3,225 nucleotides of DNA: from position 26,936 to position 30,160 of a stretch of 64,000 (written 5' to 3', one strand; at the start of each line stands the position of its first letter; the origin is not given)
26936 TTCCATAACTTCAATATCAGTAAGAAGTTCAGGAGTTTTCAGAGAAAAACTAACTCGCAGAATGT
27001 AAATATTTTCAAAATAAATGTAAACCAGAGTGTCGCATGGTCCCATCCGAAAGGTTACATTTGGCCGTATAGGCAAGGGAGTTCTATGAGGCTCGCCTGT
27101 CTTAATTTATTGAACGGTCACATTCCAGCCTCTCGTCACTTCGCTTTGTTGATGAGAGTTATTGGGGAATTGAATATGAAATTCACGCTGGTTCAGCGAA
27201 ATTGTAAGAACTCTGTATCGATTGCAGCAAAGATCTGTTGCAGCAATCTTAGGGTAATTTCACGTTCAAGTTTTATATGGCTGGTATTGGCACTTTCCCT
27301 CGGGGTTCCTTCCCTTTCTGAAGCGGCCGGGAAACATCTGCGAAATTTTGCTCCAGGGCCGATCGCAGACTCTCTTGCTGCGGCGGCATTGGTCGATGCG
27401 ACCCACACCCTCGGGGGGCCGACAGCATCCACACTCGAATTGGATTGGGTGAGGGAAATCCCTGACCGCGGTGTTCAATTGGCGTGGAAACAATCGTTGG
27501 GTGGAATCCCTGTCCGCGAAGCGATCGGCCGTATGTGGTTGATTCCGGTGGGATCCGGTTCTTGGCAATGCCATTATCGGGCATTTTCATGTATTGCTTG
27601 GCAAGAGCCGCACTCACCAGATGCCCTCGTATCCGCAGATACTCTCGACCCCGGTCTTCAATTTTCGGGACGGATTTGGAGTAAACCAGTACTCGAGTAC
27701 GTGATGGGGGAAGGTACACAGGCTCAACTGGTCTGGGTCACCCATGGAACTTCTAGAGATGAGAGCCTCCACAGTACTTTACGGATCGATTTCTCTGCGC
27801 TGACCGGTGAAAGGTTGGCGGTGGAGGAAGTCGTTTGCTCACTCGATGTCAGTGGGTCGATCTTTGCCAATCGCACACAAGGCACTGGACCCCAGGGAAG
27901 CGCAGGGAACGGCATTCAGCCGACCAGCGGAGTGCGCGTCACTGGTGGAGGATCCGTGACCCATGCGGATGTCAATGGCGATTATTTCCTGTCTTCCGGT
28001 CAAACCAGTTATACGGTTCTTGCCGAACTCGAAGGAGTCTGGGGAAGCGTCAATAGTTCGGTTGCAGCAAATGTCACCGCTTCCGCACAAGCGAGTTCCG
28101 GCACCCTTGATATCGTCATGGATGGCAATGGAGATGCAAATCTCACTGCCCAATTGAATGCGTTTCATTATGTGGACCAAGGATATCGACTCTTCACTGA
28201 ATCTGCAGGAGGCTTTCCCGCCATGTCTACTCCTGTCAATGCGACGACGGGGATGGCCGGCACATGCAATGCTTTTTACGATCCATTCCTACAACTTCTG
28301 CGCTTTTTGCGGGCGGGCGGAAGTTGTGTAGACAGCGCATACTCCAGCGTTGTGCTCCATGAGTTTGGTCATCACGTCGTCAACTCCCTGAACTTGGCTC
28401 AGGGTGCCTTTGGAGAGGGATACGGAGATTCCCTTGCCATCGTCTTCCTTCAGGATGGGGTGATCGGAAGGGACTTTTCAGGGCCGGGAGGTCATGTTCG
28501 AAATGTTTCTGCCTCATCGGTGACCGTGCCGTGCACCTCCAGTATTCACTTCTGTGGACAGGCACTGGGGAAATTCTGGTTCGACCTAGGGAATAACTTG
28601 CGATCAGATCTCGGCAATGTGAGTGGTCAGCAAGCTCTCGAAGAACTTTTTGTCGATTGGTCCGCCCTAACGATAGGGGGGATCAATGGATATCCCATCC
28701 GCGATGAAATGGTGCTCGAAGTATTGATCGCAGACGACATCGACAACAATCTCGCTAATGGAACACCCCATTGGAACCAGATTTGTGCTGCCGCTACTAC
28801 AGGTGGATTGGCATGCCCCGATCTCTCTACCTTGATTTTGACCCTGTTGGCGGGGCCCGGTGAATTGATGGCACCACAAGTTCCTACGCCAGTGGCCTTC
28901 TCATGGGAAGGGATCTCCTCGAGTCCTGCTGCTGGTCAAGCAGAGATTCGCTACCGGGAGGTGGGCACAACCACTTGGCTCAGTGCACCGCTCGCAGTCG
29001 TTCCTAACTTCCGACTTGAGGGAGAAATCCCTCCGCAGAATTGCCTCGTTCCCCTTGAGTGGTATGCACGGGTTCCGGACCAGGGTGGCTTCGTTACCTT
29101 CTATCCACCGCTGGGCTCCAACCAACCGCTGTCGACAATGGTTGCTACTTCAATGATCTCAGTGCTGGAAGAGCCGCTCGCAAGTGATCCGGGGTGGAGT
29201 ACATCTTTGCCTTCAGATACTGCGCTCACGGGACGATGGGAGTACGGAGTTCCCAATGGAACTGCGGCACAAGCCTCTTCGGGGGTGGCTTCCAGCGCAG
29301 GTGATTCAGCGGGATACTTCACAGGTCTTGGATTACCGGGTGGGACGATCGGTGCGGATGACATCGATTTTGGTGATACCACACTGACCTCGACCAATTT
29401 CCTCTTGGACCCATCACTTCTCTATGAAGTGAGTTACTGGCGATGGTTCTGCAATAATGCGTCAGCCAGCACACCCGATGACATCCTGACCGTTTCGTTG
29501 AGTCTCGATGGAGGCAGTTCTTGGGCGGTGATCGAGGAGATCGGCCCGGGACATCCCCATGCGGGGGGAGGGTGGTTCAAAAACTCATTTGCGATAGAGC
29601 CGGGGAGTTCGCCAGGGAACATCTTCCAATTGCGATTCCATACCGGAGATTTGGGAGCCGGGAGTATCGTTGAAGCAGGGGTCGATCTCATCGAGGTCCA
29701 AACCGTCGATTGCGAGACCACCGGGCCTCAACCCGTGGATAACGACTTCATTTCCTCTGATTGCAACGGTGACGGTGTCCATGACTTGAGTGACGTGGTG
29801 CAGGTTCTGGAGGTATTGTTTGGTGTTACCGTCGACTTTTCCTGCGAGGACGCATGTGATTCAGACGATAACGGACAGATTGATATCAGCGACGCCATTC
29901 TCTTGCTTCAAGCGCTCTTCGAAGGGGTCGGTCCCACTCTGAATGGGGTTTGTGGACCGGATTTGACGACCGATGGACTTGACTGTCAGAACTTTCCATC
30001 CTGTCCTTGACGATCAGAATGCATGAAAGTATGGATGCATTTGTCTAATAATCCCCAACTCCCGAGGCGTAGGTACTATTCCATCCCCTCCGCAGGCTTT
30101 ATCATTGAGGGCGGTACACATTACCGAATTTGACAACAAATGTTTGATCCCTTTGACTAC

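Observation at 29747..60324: Shared Cys-rich dockerin-like module on four unrelated secreted enzymes: candidate surface scaffolding or sorting system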

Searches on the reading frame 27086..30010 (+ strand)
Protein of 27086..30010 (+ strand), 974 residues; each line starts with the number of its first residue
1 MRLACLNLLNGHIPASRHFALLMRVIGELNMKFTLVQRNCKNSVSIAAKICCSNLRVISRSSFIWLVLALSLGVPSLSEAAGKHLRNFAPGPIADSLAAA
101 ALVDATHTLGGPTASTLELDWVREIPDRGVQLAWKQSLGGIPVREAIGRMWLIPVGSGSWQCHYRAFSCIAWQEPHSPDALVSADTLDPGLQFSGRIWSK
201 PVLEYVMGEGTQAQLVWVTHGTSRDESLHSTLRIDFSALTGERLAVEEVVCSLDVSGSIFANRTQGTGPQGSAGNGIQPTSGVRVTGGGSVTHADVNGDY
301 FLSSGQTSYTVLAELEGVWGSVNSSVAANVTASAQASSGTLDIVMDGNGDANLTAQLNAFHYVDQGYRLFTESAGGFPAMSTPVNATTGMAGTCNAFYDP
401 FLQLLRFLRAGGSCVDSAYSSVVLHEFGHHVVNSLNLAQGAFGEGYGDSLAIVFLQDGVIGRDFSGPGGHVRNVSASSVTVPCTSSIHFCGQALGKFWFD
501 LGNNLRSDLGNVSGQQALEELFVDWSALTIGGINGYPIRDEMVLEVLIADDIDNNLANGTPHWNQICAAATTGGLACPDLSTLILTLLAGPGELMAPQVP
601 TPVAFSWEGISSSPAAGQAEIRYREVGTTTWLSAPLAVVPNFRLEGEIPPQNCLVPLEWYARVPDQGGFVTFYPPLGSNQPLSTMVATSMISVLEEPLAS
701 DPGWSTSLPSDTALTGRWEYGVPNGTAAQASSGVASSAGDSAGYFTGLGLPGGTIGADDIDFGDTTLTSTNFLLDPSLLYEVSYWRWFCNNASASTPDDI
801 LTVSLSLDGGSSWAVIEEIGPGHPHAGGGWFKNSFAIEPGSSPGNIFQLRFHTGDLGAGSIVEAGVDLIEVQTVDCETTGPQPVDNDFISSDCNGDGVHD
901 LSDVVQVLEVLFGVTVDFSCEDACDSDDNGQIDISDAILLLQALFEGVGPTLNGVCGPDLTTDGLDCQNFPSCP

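Call 6: search_protein_families(library=pfam, proteins=[window:27086-30010:+], max_evalue=0.01)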
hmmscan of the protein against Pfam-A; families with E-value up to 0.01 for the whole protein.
window:27086-30010:+ (974 aa): 0 families

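Call 7: search_protein_families(library=ncbifam, proteins=[window:27086-30010:+], max_evalue=0.01)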
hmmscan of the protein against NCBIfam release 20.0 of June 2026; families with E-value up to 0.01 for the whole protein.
window:27086-30010:+ (974 aa): 0 families

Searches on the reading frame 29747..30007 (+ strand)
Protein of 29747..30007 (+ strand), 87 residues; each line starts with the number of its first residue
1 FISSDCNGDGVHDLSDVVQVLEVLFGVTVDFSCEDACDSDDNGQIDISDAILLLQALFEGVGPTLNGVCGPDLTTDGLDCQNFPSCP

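Call 12: search_protein_families(library=pfam, proteins=[window:29747-30007:+], max_evalue=10)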
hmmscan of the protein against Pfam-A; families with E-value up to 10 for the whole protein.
window:29747-30007:+ (87 aa): 4 families
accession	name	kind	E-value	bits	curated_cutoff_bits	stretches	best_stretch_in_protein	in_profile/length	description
PF13405.12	EF-hand_6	-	0.042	14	25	1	36-57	8-29/30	EF-hand domain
PF13499.12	EF-hand_7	-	0.049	14.4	30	1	36-61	10-35/67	EF-hand domain pair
PF00404.24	Dockerin_1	-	0.05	14.2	22.9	2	4-57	2-56/57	Dockerin type I domain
PF25418.1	DUF7890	-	0.21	11.6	26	1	4-21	19-36/47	Domain of unknown function (DUF7890)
